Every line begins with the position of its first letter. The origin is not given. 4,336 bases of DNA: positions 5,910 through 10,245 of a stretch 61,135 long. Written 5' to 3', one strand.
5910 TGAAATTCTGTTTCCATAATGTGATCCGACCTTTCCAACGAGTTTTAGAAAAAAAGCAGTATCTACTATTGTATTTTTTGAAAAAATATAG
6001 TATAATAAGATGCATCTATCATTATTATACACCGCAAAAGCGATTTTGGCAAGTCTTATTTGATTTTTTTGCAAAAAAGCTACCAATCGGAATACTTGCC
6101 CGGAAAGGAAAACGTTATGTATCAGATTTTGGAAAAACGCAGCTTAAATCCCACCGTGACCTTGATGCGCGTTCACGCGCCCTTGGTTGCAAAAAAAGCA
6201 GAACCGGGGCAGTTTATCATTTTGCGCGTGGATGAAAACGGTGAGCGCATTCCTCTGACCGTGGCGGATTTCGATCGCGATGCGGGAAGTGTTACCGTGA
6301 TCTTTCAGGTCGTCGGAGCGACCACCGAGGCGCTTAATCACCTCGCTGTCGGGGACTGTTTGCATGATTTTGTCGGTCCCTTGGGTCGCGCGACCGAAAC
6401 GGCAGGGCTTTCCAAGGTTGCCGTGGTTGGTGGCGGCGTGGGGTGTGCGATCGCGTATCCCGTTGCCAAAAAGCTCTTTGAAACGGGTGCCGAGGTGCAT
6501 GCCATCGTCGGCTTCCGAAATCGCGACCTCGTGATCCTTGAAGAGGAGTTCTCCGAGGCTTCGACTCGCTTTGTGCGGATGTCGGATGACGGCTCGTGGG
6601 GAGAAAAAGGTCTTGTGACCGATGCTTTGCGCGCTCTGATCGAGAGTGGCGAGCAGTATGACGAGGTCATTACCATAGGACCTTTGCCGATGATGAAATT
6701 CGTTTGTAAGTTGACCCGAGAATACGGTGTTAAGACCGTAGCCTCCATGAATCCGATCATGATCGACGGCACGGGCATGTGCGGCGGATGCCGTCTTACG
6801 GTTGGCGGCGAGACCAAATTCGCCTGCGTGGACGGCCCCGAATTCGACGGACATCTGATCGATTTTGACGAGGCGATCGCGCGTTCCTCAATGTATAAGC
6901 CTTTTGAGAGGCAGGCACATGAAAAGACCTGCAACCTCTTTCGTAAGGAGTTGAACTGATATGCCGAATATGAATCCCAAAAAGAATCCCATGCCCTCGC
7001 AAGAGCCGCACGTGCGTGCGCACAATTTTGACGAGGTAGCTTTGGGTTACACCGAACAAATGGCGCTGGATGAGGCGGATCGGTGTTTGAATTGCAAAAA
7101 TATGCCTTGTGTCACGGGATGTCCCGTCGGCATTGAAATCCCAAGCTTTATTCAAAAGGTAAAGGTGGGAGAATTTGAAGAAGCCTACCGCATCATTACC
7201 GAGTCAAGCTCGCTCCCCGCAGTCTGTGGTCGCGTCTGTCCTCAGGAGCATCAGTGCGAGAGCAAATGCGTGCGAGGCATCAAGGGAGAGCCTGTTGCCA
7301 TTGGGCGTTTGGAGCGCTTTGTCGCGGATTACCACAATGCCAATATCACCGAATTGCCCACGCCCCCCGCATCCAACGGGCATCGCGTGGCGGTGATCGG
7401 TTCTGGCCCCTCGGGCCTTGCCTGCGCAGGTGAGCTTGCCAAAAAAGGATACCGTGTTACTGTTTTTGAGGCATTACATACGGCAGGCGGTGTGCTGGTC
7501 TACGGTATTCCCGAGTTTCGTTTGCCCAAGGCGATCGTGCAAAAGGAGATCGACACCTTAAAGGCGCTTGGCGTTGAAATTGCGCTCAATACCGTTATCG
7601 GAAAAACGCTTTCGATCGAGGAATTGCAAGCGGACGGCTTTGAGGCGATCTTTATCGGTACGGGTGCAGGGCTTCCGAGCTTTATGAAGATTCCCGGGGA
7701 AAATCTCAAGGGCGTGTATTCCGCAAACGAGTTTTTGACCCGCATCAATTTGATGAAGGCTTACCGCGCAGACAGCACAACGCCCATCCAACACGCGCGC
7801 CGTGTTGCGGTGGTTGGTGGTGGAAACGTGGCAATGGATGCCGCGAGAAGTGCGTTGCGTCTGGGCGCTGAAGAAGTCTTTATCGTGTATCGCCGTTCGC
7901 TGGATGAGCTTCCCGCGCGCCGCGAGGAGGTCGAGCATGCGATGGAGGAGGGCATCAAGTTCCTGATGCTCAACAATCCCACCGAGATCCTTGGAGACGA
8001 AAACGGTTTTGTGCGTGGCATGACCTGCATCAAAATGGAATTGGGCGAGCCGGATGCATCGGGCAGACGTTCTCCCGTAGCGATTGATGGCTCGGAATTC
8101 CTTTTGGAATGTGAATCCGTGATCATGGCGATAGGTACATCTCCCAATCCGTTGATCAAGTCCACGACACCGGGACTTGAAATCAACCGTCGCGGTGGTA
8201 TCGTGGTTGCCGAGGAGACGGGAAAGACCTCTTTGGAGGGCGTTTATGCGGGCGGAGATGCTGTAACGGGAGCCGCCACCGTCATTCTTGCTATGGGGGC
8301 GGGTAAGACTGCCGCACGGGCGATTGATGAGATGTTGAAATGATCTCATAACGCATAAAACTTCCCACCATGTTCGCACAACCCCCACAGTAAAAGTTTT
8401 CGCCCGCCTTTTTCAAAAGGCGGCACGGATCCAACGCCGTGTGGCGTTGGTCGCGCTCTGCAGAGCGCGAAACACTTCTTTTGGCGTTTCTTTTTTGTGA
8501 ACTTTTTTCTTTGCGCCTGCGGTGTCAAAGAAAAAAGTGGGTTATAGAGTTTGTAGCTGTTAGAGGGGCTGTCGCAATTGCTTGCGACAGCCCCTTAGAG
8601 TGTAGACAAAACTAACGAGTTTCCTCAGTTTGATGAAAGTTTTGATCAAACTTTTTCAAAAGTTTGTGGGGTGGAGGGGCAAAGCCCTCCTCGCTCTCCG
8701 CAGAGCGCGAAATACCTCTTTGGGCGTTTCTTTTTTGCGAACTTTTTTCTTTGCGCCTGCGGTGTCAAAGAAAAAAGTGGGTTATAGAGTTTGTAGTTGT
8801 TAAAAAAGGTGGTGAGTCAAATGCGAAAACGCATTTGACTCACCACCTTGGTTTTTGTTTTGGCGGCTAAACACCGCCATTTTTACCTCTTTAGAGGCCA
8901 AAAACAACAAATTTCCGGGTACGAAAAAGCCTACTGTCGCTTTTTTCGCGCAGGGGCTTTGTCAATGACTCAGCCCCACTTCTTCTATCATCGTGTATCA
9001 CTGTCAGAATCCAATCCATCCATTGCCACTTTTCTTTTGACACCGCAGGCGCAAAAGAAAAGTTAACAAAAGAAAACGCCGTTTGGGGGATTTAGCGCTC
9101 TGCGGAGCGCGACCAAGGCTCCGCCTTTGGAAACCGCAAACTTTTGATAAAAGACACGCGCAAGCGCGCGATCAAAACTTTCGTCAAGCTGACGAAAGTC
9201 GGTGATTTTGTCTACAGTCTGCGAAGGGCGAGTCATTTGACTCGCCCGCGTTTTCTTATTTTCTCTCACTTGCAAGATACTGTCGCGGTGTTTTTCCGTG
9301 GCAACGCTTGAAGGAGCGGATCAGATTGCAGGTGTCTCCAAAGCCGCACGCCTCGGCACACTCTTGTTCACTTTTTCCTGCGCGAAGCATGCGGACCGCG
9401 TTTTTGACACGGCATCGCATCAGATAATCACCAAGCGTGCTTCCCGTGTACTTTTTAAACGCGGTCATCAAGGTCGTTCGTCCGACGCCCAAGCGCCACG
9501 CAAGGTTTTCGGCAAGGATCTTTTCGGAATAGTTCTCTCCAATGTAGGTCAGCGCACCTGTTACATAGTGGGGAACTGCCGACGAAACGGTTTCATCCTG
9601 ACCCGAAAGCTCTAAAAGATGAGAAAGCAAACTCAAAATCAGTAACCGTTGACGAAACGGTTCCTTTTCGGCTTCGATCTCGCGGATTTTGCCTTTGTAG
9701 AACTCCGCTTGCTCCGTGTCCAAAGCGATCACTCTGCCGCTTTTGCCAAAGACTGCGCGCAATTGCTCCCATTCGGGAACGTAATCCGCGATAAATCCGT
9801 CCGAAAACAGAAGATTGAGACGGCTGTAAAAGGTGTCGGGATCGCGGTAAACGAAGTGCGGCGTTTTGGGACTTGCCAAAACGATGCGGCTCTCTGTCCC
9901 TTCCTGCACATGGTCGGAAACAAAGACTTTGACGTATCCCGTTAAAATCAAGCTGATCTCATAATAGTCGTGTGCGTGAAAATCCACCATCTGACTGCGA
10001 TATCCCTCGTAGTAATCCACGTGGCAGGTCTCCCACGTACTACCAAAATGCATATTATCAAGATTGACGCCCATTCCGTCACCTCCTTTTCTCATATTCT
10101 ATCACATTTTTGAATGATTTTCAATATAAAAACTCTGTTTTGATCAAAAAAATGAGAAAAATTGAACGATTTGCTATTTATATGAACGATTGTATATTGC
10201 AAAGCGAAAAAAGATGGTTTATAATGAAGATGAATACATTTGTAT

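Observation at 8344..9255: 912-bp gene-free tract after nfnB built from three copies of a multi-hairpin repeat with stem-preserving variation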

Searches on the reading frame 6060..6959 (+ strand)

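Call 75: search_protein_families(library=pfam, proteins=[window:6060-6959:+])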
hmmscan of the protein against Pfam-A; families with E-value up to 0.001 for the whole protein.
window:6060-6959:+ (299 aa): 2 families
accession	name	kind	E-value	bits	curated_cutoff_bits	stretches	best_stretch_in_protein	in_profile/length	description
PF10418.14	DHODB_Fe-S_bind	-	1.1e-12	47.9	23.9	1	231-267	1-40/41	Iron-sulfur cluster binding domain of dihydroorotate dehydrogenase B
PF00175.26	NAD_binding_1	-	2.1e-06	28.8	22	1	123-217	2-109/109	Oxidoreductase NAD-binding domain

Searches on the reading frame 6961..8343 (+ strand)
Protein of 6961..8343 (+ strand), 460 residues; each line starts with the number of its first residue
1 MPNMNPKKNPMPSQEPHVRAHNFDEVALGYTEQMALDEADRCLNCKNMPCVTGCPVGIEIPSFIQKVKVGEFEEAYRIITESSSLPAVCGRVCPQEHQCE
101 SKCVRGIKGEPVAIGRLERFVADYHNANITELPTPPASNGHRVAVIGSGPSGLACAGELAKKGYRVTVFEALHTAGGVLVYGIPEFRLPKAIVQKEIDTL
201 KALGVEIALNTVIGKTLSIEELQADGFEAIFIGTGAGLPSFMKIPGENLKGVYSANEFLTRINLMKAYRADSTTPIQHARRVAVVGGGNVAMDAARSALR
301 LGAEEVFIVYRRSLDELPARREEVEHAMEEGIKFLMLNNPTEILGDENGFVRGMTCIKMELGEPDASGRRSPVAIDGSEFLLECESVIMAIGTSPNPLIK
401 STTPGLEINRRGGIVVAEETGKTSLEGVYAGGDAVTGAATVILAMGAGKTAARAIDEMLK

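Call 32: find_encoding_contigs(protein=window:6961-8343:+, flank=3000, max_places=8)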
Protein window:6961-8343:+ (460 aa): no gene with exactly this product is on record in the collection.

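Call 33: find_homologous_proteins(query=window:6961-8340:+, max_evalue=1e-100)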
Query window:6961-8340:+ (460 aa): 8000 proteins with E <= 1e-100 among 8000 candidates; the best 120 are listed.
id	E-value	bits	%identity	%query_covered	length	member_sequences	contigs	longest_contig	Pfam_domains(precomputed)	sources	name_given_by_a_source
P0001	0.0e+0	1027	100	100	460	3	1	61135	PF01946.24,PF01266.31,PF13450.13,PF14691.12,PF07992.21,PF00070.34,PF13738.13,PF03486.21,PF01262.28,PF03807.24,PF12831.14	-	-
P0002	5.5e-286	967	-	-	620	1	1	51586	PF00743.26,PF13241.13,PF13450.13,PF13478.13,PF07992.21,PF00070.34,PF00185.31,PF03486.21,PF00208.28,PF01494.26,PF12831.14,PF01946.24,PF14691.12,PF00291.32,PF02826.26,PF13738.13,PF01262.28,PF03807.24,PF00148.25,PF07991.19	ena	-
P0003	8.2e-270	913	88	100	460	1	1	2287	PF01266.31,PF13450.13,PF14691.12,PF07992.21,PF00070.34,PF13738.13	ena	-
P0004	2.4e-269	912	88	100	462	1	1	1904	PF01266.31,PF13450.13,PF14691.12,PF07992.21,PF00070.34,PF13738.13,PF03486.21,PF03807.24,PF12831.14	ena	-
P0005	6.2e-268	907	88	100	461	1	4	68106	PF01266.31,PF13450.13,PF14691.12,PF07992.21,PF00070.34,PF13738.13,PF03486.21,PF01262.28,PF12831.14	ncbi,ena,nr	ncbi:MAG: NADPH-dependent glutamate synthase [Clostridia bacterium]|nr:NADPH-dependent glutamate syn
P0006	3.2e-266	901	87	100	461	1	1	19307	PF01946.24,PF13450.13,PF14691.12,PF07992.21,PF00070.34,PF13738.13,PF03486.21,PF12831.14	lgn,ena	-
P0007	1.1e-265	900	87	100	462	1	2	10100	PF01946.24,PF13450.13,PF14691.12,PF07992.21,PF00070.34,PF13738.13,PF03486.21,PF12831.14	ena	-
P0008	1.8e-265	899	87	100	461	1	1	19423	PF01946.24,PF13450.13,PF14691.12,PF07992.21,PF00070.34,PF13738.13,PF03486.21,PF12831.14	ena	-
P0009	2.9e-265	898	87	100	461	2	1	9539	PF01946.24,PF01266.31,PF13450.13,PF14691.12,PF07992.21,PF00070.34,PF13738.13,PF03486.21,PF03807.24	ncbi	-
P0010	1.7e-264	896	88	99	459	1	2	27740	PF01946.24,PF13450.13,PF14691.12,PF07992.21,PF00070.34,PF13738.13,PF03486.21,PF12831.14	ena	-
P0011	4.2e-264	894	86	100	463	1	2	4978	PF01946.24,PF13450.13,PF14691.12,PF07992.21,PF00070.34,PF13738.13,PF03486.21,PF12831.14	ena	-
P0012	7.5e-264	894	86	100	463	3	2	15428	PF13450.13,PF14691.12,PF07992.21,PF00070.34,PF13738.13,PF03486.21,PF01262.28,PF03807.24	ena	-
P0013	1.3e-263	893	86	100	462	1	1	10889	PF01266.31,PF13450.13,PF14691.12,PF07992.21,PF00070.34,PF13738.13,PF03486.21,PF01262.28,PF12831.14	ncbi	-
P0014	1.9e-263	892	86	100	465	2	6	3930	PF01946.24,PF01266.31,PF13450.13,PF14691.12,PF07992.21,PF00070.34,PF13738.13,PF03486.21,PF03807.24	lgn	-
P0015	2.4e-263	892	86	100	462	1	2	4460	PF13450.13,PF14691.12,PF07992.21,PF00070.34,PF13738.13,PF01262.28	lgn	-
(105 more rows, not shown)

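Call 34: find_encoding_contigs(protein=P0002, flank=4000, max_places=3)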
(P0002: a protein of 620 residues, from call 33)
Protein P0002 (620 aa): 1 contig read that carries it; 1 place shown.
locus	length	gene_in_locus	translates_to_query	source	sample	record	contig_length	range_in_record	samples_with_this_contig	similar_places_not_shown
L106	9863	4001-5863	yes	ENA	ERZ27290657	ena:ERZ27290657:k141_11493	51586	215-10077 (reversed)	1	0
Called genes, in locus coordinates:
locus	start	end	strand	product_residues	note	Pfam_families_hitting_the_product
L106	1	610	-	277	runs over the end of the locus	PF02673:BacA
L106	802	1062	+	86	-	PF12637:TSCPD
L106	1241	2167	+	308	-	PF00126:HTH_1, PF03466:LysR_substrate, PF12727:PBP_like (weak)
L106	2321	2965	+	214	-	PF00027:cNMP_binding, PF13545:HTH_Crp_2 (weak)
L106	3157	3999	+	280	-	PF10418:DHODB_Fe-S_bind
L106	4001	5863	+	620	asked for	PF14691:Fer4_20, PF01946:Thi4 (weak), PF07992:Pyr_redox_2, PF13450:NAD_binding_8 (weak), PF13738:Pyr_redox_3 (weak), PF00070:Pyr_redox, PF07992:Pyr_redox_2, PF00070:Pyr_redox, +15 more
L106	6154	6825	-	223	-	-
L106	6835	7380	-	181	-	PF04073:tRNA_edit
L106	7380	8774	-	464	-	PF01225:Mur_ligase, PF08245:Mur_ligase_M, PF02875:Mur_ligase_C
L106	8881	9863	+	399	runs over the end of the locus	?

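Call 35: find_encoding_contigs(protein=P0005, flank=4000, max_places=3)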
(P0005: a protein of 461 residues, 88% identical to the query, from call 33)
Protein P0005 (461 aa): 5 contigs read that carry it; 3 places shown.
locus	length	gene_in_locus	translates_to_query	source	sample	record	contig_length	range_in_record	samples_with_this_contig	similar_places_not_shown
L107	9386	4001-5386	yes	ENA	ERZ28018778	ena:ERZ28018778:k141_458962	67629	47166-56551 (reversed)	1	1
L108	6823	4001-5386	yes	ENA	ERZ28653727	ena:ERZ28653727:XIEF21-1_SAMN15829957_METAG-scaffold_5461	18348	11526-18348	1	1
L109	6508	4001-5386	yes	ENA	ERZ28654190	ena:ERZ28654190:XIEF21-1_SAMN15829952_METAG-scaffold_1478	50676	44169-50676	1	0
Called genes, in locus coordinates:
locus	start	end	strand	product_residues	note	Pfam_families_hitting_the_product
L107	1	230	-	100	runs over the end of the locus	PF04026:SpoVG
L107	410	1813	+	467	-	PF01225:Mur_ligase, PF08245:Mur_ligase_M, PF02875:Mur_ligase_C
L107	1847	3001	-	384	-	-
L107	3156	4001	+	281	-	PF00175:NAD_binding_1 (weak), PF10418:DHODB_Fe-S_bind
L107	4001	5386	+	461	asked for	PF14691:Fer4_20, PF07992:Pyr_redox_2 (weak), PF13738:Pyr_redox_3 (faint), PF00070:Pyr_redox (weak), PF01266:DAO (weak), PF07992:Pyr_redox_2, PF13450:NAD_binding_8, PF00070:Pyr_redox (weak), +3 more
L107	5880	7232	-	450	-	PF02812:ELFV_dehydrog_N, PF00208:ELFV_dehydrog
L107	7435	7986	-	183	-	PF10688:Imp-YgjV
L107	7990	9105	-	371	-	PF05050:Methyltransf_21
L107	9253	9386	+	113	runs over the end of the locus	PF11969:DcpS_C, PF01230:HIT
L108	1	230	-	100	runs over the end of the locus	PF04026:SpoVG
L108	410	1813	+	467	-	PF01225:Mur_ligase, PF08245:Mur_ligase_M, PF02875:Mur_ligase_C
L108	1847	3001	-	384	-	-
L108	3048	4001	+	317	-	PF00175:NAD_binding_1 (weak), PF10418:DHODB_Fe-S_bind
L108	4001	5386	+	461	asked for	PF14691:Fer4_20, PF07992:Pyr_redox_2 (weak), PF13738:Pyr_redox_3 (faint), PF00070:Pyr_redox (weak), PF01266:DAO (weak), PF07992:Pyr_redox_2, PF13450:NAD_binding_8, PF00070:Pyr_redox (weak), +3 more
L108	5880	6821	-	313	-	?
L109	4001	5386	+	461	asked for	PF14691:Fer4_20, PF07992:Pyr_redox_2 (weak), PF13738:Pyr_redox_3 (faint), PF00070:Pyr_redox (weak), PF01266:DAO (weak), PF07992:Pyr_redox_2, PF13450:NAD_binding_8, PF00070:Pyr_redox (weak), +3 more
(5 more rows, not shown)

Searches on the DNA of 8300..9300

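Call 8: search_rna_families(source=window, start=8300, end=9300, threshold=evalue, max_evalue=10)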
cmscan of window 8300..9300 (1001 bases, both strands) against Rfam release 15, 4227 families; matches with E-value up to 10: 26.
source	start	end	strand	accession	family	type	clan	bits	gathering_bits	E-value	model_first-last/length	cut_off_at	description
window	8805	8850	-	RF04134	MIR7504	Gene; miRNA;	-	24.8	83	0.09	1-124/124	no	MIR7504 microRNA precursor family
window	8806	8849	-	RF03506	mir-587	Gene; miRNA;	-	23.8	80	0.021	10-65/74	no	mir-587 microRNA precursor family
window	8612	8748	+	RF00394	SNORA4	Gene; snRNA; snoRNA; HACA-box;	CL00023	22.8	56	0.88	1-141/141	no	Small nucleolar RNA SNORA4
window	8500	8539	+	RF04239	mir-4679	Gene; miRNA;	-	22.1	88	0.21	1-75/75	no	mir-4679 microRNA precursor family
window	8806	8849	+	RF04134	MIR7504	Gene; miRNA;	-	22.1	83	0.43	1-124/124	no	MIR7504 microRNA precursor family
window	8811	8844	+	RF03436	mir-759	Gene; miRNA;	-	20.4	100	0.99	1-89/89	no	mir-759 microRNA precursor family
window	8803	8850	-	RF02616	SSRC8_2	Gene; sRNA;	-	19.7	72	0.0042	1-281/281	no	Streptococcus sRNA 8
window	8804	8880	-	RF02316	TtnuHACA9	Gene; snRNA; snoRNA; HACA-box;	-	19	100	3.1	1-135/135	no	Tetrahymena snoRNA TtnuHACA9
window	8792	8872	+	RF04174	MIR4208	Gene; miRNA;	-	18.7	140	6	1-191/191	no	MIR4208 microRNA precursor family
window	8803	8852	-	RF04156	MIR2670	Gene; miRNA;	-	18.6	117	0.28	1-200/200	no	MIR2670 microRNA precursor family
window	8799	8861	+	RF00834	mir-268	Gene; miRNA;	-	18.5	47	2.9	1-89/89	no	mir-268 microRNA precursor family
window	9003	9105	-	RF02450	ncr1175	Gene; sRNA;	-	18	60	2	1-110/110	no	Bacillus sRNA ncr1175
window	9140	9221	+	RF02621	BSnc120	Gene; sRNA;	-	17.6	114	0.81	1-88/88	no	Brucella sRNA 120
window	9066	9101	-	RF00489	ctRNA_p42d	Gene; antisense;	-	16.7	50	1.9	1-46/46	no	ctRNA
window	8486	8610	-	RF00540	snopsi18S-1854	Gene; snRNA; snoRNA; HACA-box;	-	16.7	40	8.6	1-156/156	no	Small nucleolar RNA psi18S-1854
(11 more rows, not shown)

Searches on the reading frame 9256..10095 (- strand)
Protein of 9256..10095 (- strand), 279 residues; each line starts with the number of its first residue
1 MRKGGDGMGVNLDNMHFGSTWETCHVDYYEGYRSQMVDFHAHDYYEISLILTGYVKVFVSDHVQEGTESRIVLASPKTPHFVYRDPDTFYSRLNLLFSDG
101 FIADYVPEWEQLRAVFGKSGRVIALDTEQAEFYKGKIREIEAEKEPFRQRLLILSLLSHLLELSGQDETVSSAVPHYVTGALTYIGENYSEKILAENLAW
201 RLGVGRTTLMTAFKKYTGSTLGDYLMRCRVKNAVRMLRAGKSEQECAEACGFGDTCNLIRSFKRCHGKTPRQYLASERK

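Call 75: search_protein_families(library=pfam, proteins=[window:9256-10095:-])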
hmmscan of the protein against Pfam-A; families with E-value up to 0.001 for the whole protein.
window:9256-10095:- (279 aa): 3 families
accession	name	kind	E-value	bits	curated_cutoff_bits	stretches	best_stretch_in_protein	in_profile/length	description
PF12833.13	HTH_18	-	1.3e-17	64.3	33.6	1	198-275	1-79/80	Helix-turn-helix domain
PF02311.25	AraC_binding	-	9.1e-08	32.4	21.1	1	30-118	9-97/135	AraC-like ligand binding domain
PF00165.29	HTH_AraC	-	2.7e-07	31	26.6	0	247-274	15-41/42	Bacterial regulatory helix-turn-helix proteins, AraC family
